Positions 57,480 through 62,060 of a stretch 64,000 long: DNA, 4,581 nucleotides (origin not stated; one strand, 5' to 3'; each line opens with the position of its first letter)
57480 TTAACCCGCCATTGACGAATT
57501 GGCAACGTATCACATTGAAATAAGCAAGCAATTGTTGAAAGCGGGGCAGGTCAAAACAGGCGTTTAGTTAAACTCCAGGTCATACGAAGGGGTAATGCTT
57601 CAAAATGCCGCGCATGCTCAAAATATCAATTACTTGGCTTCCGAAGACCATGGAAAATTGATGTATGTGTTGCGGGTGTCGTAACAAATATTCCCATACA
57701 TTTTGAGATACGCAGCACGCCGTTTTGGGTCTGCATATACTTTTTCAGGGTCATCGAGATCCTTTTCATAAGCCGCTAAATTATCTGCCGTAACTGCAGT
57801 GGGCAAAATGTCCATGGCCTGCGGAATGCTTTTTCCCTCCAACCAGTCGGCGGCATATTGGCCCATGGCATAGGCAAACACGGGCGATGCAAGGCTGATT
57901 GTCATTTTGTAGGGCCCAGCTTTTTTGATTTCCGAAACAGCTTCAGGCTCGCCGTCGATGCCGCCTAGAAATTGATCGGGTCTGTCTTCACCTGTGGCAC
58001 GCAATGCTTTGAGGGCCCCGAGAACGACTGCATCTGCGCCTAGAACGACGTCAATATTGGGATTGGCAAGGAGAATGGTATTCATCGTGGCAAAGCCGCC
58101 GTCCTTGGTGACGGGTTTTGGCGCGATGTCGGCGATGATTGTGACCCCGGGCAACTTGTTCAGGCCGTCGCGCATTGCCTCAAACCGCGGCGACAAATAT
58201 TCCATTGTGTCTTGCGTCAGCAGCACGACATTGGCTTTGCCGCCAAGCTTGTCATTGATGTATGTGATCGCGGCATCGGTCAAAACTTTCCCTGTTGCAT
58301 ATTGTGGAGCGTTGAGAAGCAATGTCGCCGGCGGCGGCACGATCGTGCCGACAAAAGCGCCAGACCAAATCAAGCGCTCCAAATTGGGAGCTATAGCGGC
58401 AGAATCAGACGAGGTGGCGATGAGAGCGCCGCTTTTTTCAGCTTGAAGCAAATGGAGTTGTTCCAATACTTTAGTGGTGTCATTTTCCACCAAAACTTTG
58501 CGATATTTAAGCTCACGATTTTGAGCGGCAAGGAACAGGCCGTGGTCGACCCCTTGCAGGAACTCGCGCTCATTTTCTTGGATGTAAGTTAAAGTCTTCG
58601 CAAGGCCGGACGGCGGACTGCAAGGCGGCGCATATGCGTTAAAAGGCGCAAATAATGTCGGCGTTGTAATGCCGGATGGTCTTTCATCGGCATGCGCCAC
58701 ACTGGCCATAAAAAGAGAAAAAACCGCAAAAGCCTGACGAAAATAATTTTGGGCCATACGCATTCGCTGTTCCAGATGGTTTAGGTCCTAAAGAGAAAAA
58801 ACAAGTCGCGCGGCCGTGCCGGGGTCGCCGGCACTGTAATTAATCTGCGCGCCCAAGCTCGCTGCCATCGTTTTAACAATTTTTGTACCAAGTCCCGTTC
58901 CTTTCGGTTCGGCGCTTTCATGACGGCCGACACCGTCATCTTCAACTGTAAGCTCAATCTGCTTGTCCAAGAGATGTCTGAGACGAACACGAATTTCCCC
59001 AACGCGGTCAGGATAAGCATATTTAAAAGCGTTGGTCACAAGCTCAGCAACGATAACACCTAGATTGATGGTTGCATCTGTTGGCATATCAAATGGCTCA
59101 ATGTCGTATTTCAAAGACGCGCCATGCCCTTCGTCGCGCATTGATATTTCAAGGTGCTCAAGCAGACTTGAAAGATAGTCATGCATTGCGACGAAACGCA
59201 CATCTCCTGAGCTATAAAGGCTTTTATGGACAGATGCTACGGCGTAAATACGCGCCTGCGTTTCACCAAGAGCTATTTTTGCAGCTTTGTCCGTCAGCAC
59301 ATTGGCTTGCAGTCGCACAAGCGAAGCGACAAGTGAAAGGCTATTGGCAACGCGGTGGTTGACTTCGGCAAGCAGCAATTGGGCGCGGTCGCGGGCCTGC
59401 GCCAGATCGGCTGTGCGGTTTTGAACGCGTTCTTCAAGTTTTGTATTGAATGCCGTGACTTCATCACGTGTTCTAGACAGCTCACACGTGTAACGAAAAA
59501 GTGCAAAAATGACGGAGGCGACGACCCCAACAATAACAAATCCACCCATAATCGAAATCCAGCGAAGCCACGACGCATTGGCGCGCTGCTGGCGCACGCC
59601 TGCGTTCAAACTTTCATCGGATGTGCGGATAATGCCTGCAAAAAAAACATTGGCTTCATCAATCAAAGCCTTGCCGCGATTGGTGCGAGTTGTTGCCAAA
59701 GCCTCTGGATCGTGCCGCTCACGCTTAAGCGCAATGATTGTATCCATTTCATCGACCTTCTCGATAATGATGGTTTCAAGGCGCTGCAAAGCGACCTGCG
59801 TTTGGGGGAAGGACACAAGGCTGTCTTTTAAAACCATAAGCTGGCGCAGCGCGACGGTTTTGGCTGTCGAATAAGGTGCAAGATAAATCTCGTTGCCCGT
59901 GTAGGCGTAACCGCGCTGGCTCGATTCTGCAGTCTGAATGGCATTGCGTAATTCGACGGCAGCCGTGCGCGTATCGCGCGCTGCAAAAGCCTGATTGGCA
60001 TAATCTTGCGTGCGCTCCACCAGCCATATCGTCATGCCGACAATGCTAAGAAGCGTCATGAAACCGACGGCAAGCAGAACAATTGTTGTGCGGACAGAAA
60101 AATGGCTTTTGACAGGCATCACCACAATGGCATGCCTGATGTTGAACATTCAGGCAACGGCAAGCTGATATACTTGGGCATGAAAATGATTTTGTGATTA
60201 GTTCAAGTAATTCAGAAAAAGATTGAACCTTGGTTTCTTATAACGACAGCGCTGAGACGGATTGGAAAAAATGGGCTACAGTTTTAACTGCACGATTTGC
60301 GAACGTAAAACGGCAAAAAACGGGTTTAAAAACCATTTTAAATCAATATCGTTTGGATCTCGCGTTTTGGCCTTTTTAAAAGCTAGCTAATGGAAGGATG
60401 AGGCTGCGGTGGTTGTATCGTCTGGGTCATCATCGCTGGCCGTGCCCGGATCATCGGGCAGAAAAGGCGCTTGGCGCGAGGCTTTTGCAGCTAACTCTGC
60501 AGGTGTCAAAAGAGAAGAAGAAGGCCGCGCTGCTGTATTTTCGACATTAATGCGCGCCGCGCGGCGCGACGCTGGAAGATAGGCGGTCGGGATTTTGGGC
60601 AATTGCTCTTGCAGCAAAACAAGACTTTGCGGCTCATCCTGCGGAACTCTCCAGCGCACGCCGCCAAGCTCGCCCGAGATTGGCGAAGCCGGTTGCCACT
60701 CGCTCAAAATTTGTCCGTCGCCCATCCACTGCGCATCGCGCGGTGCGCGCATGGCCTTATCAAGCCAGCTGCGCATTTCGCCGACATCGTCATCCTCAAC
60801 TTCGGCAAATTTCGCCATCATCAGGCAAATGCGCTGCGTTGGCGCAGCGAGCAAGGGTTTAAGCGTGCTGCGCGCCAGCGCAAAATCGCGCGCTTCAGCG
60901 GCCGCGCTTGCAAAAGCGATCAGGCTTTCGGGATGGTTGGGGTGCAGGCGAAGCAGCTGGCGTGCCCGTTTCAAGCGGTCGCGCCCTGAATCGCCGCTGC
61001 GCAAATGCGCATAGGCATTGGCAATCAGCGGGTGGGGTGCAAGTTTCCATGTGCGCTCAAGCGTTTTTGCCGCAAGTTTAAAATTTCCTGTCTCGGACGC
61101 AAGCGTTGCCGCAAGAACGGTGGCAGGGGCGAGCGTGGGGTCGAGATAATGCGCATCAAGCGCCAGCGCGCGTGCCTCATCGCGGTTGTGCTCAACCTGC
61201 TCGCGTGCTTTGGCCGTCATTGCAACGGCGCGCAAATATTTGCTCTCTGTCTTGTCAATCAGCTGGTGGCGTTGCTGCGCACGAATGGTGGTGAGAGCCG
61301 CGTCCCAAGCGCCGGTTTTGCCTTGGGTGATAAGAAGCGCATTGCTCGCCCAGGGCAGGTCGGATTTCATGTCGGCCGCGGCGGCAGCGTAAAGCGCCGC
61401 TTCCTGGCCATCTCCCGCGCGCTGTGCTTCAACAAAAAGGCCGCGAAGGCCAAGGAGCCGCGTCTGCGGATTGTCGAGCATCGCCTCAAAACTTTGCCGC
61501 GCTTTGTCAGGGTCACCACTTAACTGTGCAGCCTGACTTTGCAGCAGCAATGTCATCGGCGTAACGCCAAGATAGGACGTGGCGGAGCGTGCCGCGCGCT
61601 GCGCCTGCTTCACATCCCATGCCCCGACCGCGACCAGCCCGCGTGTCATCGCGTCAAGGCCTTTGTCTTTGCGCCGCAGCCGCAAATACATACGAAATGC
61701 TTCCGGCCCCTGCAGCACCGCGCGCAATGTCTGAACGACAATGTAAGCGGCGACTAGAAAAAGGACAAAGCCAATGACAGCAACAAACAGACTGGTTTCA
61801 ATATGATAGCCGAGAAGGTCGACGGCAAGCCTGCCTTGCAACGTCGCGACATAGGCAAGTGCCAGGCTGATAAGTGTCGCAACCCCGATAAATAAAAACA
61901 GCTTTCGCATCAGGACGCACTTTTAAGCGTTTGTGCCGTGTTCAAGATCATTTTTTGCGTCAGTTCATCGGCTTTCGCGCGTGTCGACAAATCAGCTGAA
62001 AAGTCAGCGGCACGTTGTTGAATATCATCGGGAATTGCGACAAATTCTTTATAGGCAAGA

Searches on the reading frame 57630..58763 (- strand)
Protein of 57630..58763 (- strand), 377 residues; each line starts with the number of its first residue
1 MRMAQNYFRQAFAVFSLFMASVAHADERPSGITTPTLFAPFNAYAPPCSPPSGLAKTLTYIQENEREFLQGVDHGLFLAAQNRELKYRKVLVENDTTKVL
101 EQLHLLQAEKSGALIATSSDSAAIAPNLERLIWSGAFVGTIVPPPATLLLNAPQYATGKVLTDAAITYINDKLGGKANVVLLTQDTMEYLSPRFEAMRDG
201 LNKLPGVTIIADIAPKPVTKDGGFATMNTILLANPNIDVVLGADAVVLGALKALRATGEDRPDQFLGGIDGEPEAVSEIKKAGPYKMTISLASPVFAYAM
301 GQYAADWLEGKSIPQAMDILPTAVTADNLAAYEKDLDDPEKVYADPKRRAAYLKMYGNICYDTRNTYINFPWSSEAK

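Call 41: search_protein_families(library=pfam, proteins=[window:57630-58763:-], max_evalue=0.001)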
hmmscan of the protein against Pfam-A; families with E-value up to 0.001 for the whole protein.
window:57630-58763:- (377 aa): 1 family
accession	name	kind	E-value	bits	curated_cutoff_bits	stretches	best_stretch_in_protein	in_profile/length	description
PF13407.12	Peripla_BP_4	-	4.4e-17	62.9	35.1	1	80-311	22-257/258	Periplasmic binding protein domain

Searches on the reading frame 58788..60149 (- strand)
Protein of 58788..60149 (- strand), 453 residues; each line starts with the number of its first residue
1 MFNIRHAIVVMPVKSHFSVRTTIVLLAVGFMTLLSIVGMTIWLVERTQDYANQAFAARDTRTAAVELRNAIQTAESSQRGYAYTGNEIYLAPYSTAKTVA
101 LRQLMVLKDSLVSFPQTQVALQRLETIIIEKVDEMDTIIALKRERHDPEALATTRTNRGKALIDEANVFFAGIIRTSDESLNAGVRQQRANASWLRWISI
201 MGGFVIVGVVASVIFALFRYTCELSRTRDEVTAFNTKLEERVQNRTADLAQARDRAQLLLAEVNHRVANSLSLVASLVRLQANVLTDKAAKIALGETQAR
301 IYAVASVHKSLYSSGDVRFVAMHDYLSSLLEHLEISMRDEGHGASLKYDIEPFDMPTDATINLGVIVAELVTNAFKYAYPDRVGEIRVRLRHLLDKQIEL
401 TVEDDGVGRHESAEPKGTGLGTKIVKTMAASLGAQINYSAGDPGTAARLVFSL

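Call 41: search_protein_families(library=pfam, proteins=[window:58788-60149:-], max_evalue=0.001)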
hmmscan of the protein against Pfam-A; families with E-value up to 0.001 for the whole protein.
window:58788-60149:- (453 aa): 5 families
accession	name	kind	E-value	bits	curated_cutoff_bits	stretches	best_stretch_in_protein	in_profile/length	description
PF05227.19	CHASE3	-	1.9e-20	73.6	28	1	57-182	8-133/138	CHASE3 domain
PF07568.18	HisKA_2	-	2.9e-20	72.6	22.3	1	262-334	1-73/76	Histidine kinase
PF02518.31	HATPase_c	-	3.4e-12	47.2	26.4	1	362-450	5-106/111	Histidine kinase-, DNA gyrase B-, and HSP90-like ATPase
PF13581.12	HATPase_c_2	-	2e-10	41.2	27.4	1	354-449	23-125/127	Histidine kinase-like ATPase domain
PF07536.20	HWE_HK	-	3.9e-06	27.9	22.8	1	262-331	1-67/83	HWE histidine kinase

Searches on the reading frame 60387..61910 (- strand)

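Call 41: search_protein_families(library=pfam, proteins=[window:60387-61910:-], max_evalue=0.001)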
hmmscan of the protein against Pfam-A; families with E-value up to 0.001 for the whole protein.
window:60387-61910:- (507 aa): 2 families
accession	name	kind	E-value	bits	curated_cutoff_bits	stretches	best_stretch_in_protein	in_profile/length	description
PF07219.19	HemY_N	-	1.1e-22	80.6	31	1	26-132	1-107/107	HemY protein N-terminus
PF14559.12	TPR_19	-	0.00013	22.6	25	0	242-303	6-68/68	Tetratricopeptide repeat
